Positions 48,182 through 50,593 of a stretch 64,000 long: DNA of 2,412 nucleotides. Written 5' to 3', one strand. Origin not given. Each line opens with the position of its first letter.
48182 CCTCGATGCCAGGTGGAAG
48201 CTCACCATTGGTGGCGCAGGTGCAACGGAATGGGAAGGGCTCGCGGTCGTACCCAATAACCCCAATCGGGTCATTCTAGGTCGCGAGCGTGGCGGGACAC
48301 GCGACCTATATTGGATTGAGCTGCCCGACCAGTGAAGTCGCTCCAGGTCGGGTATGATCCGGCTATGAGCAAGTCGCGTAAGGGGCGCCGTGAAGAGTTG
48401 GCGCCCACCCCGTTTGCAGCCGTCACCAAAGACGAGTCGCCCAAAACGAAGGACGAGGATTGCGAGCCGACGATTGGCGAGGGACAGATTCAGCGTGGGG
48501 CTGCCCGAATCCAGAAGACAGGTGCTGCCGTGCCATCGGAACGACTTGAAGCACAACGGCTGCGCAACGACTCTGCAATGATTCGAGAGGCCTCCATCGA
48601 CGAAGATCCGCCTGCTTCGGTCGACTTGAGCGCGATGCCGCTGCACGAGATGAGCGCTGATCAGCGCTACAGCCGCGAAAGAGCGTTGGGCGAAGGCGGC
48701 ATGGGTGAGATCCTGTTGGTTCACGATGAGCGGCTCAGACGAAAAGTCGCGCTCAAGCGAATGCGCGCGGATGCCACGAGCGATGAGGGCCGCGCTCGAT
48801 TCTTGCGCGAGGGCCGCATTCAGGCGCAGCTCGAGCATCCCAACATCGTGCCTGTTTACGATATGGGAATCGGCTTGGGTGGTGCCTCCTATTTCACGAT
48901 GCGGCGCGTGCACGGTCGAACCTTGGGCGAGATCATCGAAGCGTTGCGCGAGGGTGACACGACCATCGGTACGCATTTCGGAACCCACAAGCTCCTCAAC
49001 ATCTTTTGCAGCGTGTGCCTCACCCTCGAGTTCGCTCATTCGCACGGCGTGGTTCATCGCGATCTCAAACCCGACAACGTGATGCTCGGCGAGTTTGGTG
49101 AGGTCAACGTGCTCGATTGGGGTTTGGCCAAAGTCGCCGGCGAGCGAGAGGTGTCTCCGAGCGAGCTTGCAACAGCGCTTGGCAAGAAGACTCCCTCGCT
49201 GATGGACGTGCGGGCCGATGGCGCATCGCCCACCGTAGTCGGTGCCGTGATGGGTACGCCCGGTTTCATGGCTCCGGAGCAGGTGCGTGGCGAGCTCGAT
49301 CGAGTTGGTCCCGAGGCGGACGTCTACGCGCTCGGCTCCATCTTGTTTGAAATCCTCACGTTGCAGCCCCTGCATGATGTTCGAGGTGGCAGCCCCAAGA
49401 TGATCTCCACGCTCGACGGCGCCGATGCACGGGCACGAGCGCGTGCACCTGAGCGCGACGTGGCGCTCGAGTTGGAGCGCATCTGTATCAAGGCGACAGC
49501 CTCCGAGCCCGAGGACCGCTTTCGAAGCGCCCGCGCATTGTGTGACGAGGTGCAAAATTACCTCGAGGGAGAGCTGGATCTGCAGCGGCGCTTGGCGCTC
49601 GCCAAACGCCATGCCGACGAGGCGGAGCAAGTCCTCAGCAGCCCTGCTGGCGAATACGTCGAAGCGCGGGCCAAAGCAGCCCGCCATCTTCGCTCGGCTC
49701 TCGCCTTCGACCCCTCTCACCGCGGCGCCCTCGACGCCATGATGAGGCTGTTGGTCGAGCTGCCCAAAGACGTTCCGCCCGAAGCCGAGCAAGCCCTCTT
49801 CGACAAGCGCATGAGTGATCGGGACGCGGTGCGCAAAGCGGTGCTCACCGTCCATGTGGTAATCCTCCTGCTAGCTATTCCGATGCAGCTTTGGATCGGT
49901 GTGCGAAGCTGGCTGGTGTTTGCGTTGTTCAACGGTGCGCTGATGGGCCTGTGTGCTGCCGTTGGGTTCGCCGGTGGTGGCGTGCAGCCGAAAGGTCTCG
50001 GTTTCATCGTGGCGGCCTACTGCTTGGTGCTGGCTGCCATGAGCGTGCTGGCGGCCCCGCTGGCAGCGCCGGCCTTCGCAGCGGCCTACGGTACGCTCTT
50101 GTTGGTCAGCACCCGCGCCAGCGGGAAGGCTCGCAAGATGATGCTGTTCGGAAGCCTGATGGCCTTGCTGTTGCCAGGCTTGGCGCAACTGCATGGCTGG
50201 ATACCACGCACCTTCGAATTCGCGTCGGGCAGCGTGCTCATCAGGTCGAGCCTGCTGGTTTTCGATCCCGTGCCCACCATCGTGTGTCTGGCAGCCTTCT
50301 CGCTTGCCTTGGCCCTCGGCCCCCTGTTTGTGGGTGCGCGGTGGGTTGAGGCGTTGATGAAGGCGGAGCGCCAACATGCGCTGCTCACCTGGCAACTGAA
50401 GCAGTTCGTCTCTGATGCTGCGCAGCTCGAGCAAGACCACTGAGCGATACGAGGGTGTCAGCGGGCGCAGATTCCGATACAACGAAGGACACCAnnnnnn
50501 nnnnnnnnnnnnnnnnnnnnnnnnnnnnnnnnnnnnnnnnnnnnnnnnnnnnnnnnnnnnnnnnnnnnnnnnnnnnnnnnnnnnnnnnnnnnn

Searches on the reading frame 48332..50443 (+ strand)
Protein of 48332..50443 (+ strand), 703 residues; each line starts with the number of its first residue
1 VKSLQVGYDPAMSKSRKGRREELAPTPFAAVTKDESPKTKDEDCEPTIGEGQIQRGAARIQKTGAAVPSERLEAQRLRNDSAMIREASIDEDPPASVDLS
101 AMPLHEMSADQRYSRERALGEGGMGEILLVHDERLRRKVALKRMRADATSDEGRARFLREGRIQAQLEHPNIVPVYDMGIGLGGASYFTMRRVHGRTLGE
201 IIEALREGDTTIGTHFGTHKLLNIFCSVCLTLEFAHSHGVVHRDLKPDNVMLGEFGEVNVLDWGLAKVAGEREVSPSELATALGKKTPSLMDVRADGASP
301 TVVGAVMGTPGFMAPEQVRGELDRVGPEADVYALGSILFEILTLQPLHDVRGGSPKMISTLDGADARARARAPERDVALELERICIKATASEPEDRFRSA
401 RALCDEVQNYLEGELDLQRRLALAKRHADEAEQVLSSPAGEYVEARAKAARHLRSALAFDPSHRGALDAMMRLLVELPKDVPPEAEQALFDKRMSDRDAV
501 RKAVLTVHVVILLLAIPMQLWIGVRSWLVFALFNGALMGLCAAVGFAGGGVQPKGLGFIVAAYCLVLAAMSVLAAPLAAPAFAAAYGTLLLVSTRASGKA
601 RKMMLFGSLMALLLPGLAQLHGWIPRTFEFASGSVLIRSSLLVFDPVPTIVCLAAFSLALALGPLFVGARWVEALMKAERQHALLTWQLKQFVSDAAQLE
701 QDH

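Call 8: search_protein_families(library=pfam, proteins=[window:48332-50443:+], max_evalue=0.01)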
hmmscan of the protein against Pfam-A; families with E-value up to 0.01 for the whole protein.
window:48332-50443:+ (703 aa): 3 families
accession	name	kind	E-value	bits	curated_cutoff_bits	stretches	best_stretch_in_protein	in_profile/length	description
PF00069.31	Pkinase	-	8.7e-35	120.8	31.7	1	113-400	1-255/263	Protein kinase domain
PF07714.23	PK_Tyr_Ser-Thr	-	3.8e-20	72.7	23.1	1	116-270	4-153/258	Protein tyrosine and serine/threonine kinase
PF01636.29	APH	-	0.0016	18.6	23.2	1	237-268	167-199/239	Phosphotransferase enzyme family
